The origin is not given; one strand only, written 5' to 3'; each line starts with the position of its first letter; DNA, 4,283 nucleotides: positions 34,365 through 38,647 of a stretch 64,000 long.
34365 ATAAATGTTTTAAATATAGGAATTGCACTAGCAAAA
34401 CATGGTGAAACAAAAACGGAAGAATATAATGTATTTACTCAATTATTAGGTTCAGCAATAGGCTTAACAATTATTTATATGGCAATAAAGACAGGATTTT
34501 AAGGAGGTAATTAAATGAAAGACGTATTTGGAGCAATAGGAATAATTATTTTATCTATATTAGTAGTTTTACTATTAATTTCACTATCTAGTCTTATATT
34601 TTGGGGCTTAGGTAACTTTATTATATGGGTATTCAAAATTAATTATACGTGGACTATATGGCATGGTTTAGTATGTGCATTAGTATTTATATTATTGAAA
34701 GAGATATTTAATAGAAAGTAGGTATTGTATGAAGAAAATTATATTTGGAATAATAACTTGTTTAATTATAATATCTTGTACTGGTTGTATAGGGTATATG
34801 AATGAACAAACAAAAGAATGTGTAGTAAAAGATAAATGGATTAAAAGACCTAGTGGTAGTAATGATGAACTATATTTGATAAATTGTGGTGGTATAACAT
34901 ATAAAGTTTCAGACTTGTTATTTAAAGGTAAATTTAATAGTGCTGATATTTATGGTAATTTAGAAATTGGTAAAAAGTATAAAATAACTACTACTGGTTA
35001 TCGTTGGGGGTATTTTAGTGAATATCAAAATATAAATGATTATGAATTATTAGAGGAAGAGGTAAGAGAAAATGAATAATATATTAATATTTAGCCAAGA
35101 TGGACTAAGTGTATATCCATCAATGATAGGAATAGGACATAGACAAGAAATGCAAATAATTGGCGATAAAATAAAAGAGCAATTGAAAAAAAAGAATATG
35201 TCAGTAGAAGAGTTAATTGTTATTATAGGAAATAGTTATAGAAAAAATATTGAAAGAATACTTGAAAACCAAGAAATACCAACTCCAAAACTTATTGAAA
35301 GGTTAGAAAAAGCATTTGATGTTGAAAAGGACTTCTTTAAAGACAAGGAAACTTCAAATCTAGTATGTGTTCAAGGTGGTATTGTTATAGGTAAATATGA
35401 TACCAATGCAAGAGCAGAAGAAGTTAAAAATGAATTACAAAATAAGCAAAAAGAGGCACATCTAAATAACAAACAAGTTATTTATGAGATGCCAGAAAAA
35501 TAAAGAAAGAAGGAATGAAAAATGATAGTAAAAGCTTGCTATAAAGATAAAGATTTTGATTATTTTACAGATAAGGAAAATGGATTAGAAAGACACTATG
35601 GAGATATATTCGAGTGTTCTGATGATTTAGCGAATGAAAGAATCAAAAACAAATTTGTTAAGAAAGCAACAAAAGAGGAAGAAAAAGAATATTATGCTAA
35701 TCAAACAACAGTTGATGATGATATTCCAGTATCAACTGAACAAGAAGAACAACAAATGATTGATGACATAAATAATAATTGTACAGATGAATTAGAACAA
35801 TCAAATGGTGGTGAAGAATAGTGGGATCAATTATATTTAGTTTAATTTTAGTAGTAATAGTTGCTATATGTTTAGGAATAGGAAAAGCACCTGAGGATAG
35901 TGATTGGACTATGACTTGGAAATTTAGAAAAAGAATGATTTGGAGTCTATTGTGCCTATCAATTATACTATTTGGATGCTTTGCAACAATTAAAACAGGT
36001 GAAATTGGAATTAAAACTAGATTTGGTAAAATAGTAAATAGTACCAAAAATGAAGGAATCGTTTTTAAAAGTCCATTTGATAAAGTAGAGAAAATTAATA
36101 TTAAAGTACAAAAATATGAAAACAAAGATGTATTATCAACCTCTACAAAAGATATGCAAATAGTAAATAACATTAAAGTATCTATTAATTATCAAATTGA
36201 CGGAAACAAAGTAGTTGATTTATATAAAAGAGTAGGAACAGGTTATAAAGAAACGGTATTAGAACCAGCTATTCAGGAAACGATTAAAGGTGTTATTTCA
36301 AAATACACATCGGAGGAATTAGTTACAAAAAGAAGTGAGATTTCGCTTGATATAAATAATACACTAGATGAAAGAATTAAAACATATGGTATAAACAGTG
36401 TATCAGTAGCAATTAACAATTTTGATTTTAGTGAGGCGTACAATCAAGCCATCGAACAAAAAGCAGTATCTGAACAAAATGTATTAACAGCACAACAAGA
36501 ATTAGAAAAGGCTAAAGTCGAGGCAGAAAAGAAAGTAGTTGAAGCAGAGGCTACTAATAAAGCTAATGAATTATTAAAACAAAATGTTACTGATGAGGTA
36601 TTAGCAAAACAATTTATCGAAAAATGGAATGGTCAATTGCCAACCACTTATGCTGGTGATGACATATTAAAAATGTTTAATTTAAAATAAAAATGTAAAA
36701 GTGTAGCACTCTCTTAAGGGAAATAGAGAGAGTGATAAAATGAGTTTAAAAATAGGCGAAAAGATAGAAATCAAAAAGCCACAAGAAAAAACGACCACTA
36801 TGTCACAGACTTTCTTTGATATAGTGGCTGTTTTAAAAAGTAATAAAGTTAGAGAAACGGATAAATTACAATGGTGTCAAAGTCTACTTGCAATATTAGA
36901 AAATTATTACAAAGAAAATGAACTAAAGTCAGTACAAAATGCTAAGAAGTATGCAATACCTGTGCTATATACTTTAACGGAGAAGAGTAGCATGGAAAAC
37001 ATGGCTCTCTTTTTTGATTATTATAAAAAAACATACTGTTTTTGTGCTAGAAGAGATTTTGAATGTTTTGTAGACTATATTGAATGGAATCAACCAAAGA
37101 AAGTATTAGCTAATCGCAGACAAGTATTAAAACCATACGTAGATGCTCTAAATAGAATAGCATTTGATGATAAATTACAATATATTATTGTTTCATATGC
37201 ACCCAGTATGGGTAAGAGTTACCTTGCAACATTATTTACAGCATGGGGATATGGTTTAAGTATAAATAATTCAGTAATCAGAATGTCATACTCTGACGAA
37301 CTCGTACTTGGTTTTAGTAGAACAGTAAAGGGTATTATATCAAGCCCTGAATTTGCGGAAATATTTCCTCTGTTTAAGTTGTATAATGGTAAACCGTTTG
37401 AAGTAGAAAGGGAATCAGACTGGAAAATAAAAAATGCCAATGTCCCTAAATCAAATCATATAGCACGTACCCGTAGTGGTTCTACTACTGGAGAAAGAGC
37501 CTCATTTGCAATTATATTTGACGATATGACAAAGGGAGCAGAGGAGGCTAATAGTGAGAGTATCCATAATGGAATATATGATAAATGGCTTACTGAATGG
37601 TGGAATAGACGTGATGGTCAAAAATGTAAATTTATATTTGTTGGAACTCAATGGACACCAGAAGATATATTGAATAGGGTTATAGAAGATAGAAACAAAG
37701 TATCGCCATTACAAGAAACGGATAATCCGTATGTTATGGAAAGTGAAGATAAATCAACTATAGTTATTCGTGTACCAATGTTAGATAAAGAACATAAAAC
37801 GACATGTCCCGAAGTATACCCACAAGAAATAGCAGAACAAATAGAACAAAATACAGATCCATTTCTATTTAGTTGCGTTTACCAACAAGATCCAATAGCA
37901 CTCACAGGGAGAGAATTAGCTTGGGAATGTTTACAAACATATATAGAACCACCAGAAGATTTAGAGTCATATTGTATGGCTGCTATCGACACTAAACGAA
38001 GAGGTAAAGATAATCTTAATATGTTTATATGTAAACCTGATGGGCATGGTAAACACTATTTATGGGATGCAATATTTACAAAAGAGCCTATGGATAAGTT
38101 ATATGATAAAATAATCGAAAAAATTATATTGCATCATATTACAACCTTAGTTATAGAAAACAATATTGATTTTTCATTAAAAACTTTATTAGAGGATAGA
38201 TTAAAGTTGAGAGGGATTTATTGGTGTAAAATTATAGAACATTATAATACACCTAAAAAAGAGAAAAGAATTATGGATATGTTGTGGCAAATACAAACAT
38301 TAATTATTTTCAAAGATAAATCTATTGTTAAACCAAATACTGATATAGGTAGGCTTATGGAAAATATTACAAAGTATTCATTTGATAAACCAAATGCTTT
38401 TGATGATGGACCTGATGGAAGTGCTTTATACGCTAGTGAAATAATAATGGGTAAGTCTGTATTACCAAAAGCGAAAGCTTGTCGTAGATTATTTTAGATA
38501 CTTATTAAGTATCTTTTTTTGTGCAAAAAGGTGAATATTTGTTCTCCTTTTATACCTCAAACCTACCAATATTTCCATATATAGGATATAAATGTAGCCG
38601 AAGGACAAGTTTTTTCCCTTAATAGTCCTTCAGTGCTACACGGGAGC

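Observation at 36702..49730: Conserved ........(T) + AAGGGAA-loop hairpin element in front of five major late genes, with the Shine-Dalgarno buried in the 3' arm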

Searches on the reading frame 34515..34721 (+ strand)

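Call 26: search_protein_families(library=phrogs, proteins=[window:34515-34721:+], max_evalue=0.01)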
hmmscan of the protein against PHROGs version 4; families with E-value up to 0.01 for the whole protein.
window:34515-34721:+ (68 aa): 0 families

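Call 27: search_protein_families(library=pfam, proteins=[window:34515-34721:+], max_evalue=0.01)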
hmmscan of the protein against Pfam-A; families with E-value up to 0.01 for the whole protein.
window:34515-34721:+ (68 aa): 0 families

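Call 30: search_protein_families(library=ncbifam, proteins=[window:34515-34721:+], max_evalue=0.1)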
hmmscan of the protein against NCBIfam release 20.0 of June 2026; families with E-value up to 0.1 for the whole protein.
window:34515-34721:+ (68 aa): 1 family
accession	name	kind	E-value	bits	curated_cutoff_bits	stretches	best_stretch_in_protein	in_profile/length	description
TIGR00023.1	TIGR00023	equivalog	0.074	12.8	137.2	1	10-60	128-177/196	glycerol-3-phosphate 1-O-acyltransferase PlsY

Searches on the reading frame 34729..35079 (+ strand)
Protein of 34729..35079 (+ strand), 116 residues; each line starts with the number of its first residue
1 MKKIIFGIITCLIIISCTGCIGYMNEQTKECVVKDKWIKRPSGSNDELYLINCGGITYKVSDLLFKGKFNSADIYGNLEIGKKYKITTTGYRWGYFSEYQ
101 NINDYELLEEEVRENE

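Call 26: search_protein_families(library=phrogs, proteins=[window:34729-35079:+], max_evalue=0.01)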
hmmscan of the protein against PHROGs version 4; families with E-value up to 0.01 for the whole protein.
window:34729-35079:+ (116 aa): 3 families
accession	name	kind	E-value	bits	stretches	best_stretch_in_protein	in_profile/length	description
phrog_301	-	other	9.9e-24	84.9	1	2-104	10-123/130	secreted protein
phrog_6641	-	other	1.1e-09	39.1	1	12-103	28-122/127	secreted protein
phrog_16636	-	other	9.4e-07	29.9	1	53-101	106-151/158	secreted protein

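Call 27: search_protein_families(library=pfam, proteins=[window:34729-35079:+], max_evalue=0.01)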
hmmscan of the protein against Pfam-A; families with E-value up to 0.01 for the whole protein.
window:34729-35079:+ (116 aa): 0 families

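Call 30: search_protein_families(library=ncbifam, proteins=[window:34729-35079:+], max_evalue=0.1)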
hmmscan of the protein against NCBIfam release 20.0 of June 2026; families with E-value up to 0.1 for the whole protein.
window:34729-35079:+ (116 aa): 0 families

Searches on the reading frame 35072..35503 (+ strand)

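Call 26: search_protein_families(library=phrogs, proteins=[window:35072-35503:+], max_evalue=0.01)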
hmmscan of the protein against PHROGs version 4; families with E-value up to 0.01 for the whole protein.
window:35072-35503:+ (143 aa): 5 families
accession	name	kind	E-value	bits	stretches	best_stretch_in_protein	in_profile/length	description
phrog_2439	-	transcription regulation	5.2e-08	33.2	1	25-96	3-72/367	transcriptional regulator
phrog_8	-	transcription regulation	3.4e-06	27.7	1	25-89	72-135/346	transcriptional regulator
phrog_2967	-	transcription regulation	3.7e-06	27.6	1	24-130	5-98/225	transcriptional regulator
phrog_3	-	transcription regulation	4.9e-06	27.6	1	23-110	82-170/430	transcriptional repressor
phrog_1381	-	moron, auxiliary metabolic gene and host takeover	0.0037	17.6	1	30-113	13-96/264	plasmid antitoxin with HTH domain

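Call 27: search_protein_families(library=pfam, proteins=[window:35072-35503:+], max_evalue=0.01)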
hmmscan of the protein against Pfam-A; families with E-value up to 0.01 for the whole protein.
window:35072-35503:+ (143 aa): 1 family
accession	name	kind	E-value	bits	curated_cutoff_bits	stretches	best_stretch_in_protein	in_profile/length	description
PF01381.28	HTH_3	-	0.0026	18.2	23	1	34-88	1-54/55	Helix-turn-helix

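Call 30: search_protein_families(library=ncbifam, proteins=[window:35072-35503:+], max_evalue=0.1)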
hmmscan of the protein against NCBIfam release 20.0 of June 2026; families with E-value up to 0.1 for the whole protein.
window:35072-35503:+ (143 aa): 2 families
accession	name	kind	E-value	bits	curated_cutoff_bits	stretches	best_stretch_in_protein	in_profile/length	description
TIGR00270.2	TIGR00270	equivalog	0.015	15.1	110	1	32-85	78-130/159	multiprotein bridging factor aMBF1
NF011012.0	PRK14440.1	equivalog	0.08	13.1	103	0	14-94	9-89/90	acylphosphatase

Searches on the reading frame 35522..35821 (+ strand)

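Call 26: search_protein_families(library=phrogs, proteins=[window:35522-35821:+], max_evalue=0.01)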
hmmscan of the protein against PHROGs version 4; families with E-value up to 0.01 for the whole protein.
window:35522-35821:+ (99 aa): 0 families

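Call 27: search_protein_families(library=pfam, proteins=[window:35522-35821:+], max_evalue=0.01)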
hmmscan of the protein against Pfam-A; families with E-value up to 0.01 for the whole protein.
window:35522-35821:+ (99 aa): 2 families
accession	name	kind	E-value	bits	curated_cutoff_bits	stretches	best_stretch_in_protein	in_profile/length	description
PF05049.19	IIGP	-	0.008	15.7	24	1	47-95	134-187/375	Interferon-inducible GTPase (IIGP)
PF00268.27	Ribonuc_red_sm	-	0.0082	16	33.6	0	10-63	36-90/281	Ribonucleotide reductase, small chain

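Call 30: search_protein_families(library=ncbifam, proteins=[window:35522-35821:+], max_evalue=0.1)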
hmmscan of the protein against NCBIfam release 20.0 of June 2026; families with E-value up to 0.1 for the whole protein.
window:35522-35821:+ (99 aa): 0 families

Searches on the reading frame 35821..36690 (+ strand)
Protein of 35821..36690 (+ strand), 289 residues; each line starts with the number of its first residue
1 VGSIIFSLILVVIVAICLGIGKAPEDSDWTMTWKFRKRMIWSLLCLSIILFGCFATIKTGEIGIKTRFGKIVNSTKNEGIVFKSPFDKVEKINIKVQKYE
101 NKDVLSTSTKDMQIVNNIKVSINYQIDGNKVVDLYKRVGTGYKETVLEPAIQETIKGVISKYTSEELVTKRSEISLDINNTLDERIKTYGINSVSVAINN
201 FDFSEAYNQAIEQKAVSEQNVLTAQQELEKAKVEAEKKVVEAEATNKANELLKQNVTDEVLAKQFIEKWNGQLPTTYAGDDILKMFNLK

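Call 17: search_protein_families(library=pfam, proteins=[window:35821-36690:+])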
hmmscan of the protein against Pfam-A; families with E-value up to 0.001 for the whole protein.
window:35821-36690:+ (289 aa): 1 family
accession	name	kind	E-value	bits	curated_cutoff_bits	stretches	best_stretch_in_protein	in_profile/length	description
PF01145.31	Band_7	-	2.2e-31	109.7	23.6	1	56-232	2-173/176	SPFH domain / Band 7 family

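Call 26: search_protein_families(library=phrogs, proteins=[window:35821-36690:+], max_evalue=0.01)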
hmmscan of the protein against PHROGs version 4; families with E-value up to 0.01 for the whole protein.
window:35821-36690:+ (289 aa): 3 families
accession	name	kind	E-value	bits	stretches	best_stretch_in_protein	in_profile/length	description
phrog_200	-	other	2.7e-56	192.3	1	4-280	47-349/379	lipoprotein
phrog_11908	-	unknown function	0.00038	20.3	1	183-255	225-296/430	-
phrog_11227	-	other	0.0018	19.2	1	202-258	41-94/138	protease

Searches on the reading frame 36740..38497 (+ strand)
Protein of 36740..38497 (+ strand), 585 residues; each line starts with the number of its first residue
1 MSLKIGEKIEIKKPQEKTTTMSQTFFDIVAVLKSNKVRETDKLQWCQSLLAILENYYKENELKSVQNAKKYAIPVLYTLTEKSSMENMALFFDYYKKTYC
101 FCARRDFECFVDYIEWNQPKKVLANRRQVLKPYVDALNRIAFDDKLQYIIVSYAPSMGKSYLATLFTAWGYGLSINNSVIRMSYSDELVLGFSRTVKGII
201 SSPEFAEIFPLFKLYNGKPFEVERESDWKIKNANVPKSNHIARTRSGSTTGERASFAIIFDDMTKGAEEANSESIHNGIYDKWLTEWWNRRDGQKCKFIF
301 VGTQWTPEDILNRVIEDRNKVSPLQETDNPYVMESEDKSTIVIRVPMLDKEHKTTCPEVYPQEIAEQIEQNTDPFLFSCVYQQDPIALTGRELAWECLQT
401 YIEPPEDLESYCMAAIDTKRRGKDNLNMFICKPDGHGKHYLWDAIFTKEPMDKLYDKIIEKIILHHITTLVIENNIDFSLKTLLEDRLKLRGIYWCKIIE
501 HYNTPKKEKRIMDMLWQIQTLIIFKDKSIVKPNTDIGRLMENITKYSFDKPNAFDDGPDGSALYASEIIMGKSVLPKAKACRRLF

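Call 17: search_protein_families(library=pfam, proteins=[window:36740-38497:+])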
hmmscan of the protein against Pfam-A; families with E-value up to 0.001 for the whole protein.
window:36740-38497:+ (585 aa): 1 family
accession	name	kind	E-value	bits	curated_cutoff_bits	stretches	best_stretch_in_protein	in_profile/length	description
PF22530.2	Terminase-T7_RNaseH-like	-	2.9e-08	34.4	27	1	416-515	1-99/108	Terminase Bacteriophage T7, Ribonuclease H-like domain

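Call 83: search_protein_families(library=phrogs, proteins=[window:36740-38497:+], max_evalue=0.001)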
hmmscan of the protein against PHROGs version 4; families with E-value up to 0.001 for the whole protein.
window:36740-38497:+ (585 aa): 4 families
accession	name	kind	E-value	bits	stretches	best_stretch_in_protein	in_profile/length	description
phrog_38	-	head and packaging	7.9e-50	171.3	1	13-568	191-703/760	terminase large subunit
phrog_4758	-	head and packaging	2.3e-29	103.4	1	103-320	16-223/243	terminase large subunit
phrog_30251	-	head and packaging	8.6e-16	58.3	1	103-457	17-351/799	terminase large subunit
phrog_5573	-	head and packaging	8.1e-11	42.8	1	336-568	8-234/250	terminase large subunit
